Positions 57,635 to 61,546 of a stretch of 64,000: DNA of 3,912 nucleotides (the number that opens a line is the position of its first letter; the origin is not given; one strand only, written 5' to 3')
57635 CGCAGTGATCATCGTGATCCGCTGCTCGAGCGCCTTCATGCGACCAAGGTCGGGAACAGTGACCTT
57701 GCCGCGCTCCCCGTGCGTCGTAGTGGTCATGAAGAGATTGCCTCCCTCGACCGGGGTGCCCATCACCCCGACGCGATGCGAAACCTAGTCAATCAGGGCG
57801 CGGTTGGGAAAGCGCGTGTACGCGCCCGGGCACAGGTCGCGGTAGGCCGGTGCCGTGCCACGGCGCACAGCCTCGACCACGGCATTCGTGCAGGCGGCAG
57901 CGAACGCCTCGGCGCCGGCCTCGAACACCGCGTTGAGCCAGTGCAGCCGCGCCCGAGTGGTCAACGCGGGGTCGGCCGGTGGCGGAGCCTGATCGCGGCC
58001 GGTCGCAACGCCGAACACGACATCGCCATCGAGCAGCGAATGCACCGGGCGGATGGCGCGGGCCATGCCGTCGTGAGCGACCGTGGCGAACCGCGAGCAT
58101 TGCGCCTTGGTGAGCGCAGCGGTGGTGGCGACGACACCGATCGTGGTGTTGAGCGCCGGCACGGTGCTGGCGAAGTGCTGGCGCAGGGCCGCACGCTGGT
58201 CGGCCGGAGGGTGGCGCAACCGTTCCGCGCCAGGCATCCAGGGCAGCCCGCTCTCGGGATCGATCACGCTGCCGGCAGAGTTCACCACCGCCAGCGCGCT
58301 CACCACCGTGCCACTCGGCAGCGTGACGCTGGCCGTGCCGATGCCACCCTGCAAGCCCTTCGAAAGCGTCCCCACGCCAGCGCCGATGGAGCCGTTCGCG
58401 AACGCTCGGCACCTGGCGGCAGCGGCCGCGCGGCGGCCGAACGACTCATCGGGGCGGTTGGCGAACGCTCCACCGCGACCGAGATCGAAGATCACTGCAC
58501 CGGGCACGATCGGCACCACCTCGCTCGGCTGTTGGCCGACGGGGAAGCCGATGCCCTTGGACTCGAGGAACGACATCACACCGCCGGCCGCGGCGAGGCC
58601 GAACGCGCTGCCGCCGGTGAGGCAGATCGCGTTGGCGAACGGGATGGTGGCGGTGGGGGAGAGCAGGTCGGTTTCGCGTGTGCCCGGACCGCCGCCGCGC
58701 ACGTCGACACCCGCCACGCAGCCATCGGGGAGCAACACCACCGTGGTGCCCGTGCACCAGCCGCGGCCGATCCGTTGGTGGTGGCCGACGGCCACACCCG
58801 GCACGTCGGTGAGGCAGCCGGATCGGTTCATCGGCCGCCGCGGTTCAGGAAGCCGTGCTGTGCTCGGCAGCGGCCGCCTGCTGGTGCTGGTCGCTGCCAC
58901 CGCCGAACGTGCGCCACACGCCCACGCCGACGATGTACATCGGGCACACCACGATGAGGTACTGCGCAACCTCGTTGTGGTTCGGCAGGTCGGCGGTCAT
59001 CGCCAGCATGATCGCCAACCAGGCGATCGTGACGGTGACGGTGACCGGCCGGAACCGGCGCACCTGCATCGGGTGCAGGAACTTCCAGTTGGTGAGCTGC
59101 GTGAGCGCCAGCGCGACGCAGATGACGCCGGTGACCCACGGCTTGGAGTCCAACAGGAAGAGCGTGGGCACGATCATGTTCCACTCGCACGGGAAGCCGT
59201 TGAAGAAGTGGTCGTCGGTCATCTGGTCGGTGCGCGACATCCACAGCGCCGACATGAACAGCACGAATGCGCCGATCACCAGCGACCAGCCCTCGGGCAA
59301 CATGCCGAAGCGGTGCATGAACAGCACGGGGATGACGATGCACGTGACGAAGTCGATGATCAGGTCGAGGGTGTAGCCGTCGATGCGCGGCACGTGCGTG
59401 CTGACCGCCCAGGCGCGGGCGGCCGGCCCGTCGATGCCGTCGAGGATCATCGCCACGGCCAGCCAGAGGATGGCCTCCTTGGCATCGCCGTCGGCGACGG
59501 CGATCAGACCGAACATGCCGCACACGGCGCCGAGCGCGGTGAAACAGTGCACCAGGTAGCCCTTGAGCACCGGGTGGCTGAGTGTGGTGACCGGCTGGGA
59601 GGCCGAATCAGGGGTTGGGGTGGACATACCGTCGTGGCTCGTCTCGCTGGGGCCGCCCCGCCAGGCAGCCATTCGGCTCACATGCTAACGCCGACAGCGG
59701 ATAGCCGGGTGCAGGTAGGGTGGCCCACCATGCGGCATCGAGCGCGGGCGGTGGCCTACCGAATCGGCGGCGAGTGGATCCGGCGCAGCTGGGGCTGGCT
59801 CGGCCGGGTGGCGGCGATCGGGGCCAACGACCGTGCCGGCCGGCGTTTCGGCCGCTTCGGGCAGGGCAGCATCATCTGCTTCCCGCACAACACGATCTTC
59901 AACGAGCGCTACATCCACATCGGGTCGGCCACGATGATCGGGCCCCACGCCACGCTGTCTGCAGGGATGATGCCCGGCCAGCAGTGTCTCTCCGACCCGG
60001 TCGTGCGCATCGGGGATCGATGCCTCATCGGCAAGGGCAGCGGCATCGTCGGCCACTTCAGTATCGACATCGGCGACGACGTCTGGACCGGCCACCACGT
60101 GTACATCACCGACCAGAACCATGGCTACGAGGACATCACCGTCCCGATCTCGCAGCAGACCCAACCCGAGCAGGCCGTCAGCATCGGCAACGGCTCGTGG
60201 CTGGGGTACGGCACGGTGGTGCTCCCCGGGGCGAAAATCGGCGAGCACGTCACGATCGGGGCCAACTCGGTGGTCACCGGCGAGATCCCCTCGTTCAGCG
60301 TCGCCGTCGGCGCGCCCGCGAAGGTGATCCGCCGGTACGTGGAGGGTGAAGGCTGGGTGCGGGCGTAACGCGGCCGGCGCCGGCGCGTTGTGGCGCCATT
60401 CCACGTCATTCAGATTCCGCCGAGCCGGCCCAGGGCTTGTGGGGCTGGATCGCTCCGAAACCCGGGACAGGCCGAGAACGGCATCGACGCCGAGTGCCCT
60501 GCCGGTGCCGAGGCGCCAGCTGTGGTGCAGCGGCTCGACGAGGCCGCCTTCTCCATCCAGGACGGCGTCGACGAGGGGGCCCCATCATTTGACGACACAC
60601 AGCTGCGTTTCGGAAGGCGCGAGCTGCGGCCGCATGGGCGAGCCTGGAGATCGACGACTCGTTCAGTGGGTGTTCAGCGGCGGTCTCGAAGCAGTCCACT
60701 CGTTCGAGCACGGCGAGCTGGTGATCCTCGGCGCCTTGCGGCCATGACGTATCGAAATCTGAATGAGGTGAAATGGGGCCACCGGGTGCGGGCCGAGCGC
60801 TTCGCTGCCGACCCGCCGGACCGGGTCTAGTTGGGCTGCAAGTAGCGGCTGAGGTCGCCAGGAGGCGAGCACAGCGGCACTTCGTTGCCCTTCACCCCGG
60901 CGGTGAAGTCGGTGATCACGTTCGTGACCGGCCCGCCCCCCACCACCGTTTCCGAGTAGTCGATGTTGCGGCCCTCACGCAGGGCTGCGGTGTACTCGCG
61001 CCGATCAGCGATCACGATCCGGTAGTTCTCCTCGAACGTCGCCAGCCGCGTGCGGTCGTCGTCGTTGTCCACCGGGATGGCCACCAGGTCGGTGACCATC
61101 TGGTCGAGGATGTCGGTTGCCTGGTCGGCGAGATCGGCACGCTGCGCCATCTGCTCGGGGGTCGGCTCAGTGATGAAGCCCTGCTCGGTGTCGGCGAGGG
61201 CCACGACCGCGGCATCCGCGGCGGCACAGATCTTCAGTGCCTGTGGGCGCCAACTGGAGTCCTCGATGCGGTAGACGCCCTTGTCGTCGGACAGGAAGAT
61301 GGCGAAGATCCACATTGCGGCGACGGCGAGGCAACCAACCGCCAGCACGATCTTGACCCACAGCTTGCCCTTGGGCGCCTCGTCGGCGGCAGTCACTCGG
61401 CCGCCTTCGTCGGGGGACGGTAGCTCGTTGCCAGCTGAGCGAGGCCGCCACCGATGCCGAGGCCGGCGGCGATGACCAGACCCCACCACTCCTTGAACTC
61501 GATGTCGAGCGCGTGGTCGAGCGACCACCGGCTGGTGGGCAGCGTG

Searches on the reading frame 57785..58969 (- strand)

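Call 26: search_protein_families(library=pfam, proteins=[window:57785-58969:-], max_evalue=0.00001)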
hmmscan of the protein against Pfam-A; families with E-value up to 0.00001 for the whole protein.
window:57785-58969:- (394 aa): 1 family
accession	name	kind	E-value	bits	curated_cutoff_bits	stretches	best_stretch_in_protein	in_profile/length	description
PF03576.19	Peptidase_S58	-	2.4e-58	198.5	23.9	1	53-368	3-297/307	Peptidase family S58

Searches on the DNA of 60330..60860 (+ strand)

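Call 14: search_dna_similar(query=window:60370-60800:+, collection=plasmids, mode=distant, max_evalue=0.01)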
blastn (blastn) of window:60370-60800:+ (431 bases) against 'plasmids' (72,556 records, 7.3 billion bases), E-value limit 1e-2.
No match.

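Call 48: search_rna_families(source=window, start=60330, end=60860, threshold=evalue, max_evalue=10)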
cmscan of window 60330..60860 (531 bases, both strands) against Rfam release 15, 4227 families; matches with E-value up to 10: 2.
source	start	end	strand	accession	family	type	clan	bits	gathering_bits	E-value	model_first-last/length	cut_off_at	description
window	60505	60635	+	RF02208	WT1-AS_6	Gene; lncRNA;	-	19.5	80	9.3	1-121/121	no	WT1 antisense RNA conserved region 6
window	60399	60476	-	RF01926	mir-981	Gene; miRNA;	-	15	51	0.34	1-86/86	no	mir-981 microRNA precursor family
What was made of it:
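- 60369..60826 (.): The 458-bp stretch between the stop codons of two convergent genes, made almost entirely of lineage-specific inserted DNA. It is non-coding. The exact limits of the insertion are uncertain by a few nt. No Rfam family matched (call 48).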

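Call 73: search_dna_similar(query=window:60365-60826:+, collection=phages, mode=distant, max_evalue=0.01)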
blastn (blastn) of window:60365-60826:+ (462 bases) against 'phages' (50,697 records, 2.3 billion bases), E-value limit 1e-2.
No match.
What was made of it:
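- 60420..60750 (.): Interior of the insertion, 331 nt, with no detectable homology or coding signal. It is not palindromic. No match in plasmids or phages (calls 14, 73).
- Tried and rejected: Plasmids and phages: blastn of the insertion found no match (calls 14, 73).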

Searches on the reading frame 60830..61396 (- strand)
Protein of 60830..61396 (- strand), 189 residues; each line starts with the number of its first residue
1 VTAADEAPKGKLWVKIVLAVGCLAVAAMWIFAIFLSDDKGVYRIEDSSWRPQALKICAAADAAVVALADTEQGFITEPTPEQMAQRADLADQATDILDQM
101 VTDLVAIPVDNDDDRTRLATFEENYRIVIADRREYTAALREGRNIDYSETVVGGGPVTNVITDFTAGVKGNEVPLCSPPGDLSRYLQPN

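Call 29: find_homologous_proteins(query=window:60830-61396:-, max_evalue=1e-10)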
Query seq(189 aa) (189 aa): 266 proteins with E <= 1e-10 among 1261 candidates; the best 120 are listed.
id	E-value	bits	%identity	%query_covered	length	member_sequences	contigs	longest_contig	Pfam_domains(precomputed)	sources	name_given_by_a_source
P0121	7.7e-120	415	100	100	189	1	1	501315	-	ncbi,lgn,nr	ncbi:MAG: hypothetical protein Q7V57_06005 [Actinomycetota bacterium]|nr:hypothetical protein [Actin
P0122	7.5e-108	376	88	99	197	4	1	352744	-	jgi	-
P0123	8.9e-105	366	86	98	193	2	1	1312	-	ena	-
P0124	8.0e-92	324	78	99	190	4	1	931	-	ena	-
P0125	6.6e-90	318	78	95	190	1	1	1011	-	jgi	-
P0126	2.4e-89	316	77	95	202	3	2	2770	-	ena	-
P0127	2.5e-89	316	78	96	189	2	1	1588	-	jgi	-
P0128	9.2e-87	308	75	99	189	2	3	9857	-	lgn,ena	-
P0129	6.3e-86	305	74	97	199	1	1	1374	-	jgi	jgi:hypothetical protein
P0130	1.5e-85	304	76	96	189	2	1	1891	-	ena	-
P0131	1.2e-81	291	75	85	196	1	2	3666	-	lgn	-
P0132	1.1e-80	288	70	98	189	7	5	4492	-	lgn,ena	-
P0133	2.5e-79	283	69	95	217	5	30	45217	-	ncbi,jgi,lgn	-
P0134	1.7e-77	277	69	99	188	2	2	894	-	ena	-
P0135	5.6e-76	272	67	95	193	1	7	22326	-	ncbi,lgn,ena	-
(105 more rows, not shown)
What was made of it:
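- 60827..61396 (-): Conserved hypothetical membrane-anchored protein (189 aa), convergent with the acetyltransferase gene. It served as the anchor to find this genome and the empty sites. 100% identical to P0121 (NCBI MAG, locus tag Q7V57_06005, 501-kb contig; call 29).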

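Call 30: find_encoding_contigs(protein=P0121, flank=10000, max_places=4)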
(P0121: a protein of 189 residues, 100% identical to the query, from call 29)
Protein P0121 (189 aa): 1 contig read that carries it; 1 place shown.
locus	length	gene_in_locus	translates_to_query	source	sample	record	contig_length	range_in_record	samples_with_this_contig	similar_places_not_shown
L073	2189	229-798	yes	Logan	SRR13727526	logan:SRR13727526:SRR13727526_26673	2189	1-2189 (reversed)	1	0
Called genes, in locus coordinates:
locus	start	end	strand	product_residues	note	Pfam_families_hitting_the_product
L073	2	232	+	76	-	?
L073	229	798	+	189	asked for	-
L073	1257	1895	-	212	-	PF25084:LbH_EIF2B (faint), PF14602:Hexapep_2 (weak), PF00132:Hexapep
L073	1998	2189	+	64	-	?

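Call 31: find_encoding_contigs(protein=P0122, flank=10000, max_places=4)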
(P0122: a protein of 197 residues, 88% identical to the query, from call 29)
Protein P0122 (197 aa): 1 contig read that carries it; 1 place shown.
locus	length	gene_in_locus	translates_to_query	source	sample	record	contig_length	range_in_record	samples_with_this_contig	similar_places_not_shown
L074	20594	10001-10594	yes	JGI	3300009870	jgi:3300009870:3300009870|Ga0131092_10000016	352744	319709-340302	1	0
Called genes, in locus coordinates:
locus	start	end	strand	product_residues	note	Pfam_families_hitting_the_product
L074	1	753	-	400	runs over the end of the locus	PF00108:Thiolase_N, PF00109:ketoacyl-synt (weak), PF02803:Thiolase_C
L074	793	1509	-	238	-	PF02585:PIG-L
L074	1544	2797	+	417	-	PF00067:p450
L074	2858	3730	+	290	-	-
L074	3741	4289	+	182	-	PF00440:TetR_N, PF16859:TetR_C_11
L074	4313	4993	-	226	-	PF00300:His_Phos_1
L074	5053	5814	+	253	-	PF10708:DUF2510, PF13828:DUF4190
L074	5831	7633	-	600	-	PF00664:ABC_membrane, PF00005:ABC_tran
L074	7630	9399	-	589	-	PF00664:ABC_membrane, PF00005:ABC_tran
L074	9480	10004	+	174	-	PF07681:DoxX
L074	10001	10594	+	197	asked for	-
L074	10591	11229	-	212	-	PF14602:Hexapep_2 (weak), PF00132:Hexapep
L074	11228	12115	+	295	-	-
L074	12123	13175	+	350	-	PF03576:Peptidase_S58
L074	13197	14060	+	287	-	PF02548:Pantoate_transf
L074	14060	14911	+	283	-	PF02569:Pantoate_ligase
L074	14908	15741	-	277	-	PF10708:DUF2510, PF02517:Rce1-like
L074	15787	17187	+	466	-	PF01266:DAO, PF01946:Thi4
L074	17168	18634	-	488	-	PF17900:Peptidase_M1_N, PF01433:Peptidase_M1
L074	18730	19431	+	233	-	PF08241:Methyltransf_11 (weak), PF13489:Methyltransf_23 (weak), PF13649:Methyltransf_25 (weak)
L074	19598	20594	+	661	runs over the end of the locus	PF00188:CAP (weak)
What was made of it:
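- Window coordinates of about 51-63 kb are syntenic with L074, where the L copy is simply absent (call 31).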

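Call 46: find_encoding_contigs(protein=P0128, flank=3000, max_places=3)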
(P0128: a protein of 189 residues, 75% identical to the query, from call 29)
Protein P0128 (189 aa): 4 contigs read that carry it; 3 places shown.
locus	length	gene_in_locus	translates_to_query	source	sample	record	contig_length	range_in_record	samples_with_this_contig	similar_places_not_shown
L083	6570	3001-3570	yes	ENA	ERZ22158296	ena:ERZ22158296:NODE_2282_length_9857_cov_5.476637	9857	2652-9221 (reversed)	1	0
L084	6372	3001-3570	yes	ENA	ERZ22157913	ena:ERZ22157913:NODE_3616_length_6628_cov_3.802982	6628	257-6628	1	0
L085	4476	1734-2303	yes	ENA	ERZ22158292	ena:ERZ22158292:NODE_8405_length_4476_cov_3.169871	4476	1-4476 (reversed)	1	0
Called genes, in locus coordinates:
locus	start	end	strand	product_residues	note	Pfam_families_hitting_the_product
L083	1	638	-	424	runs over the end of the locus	?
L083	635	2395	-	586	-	PF00664:ABC_membrane, PF00005:ABC_tran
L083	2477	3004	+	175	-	PF07681:DoxX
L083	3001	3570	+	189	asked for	-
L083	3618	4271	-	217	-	PF25084:LbH_EIF2B (faint), PF14602:Hexapep_2 (weak), PF00132:Hexapep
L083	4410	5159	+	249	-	PF01066:CDP-OH_P_transf (faint)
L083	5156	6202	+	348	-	PF03576:Peptidase_S58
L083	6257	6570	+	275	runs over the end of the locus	PF02548:Pantoate_transf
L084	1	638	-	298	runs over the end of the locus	?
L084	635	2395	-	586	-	PF00664:ABC_membrane, PF00005:ABC_tran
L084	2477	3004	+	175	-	PF07681:DoxX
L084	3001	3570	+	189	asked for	-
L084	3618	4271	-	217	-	PF25084:LbH_EIF2B (faint), PF14602:Hexapep_2 (weak), PF00132:Hexapep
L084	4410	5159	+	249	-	PF01066:CDP-OH_P_transf (faint)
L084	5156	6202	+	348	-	PF03576:Peptidase_S58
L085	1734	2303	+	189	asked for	-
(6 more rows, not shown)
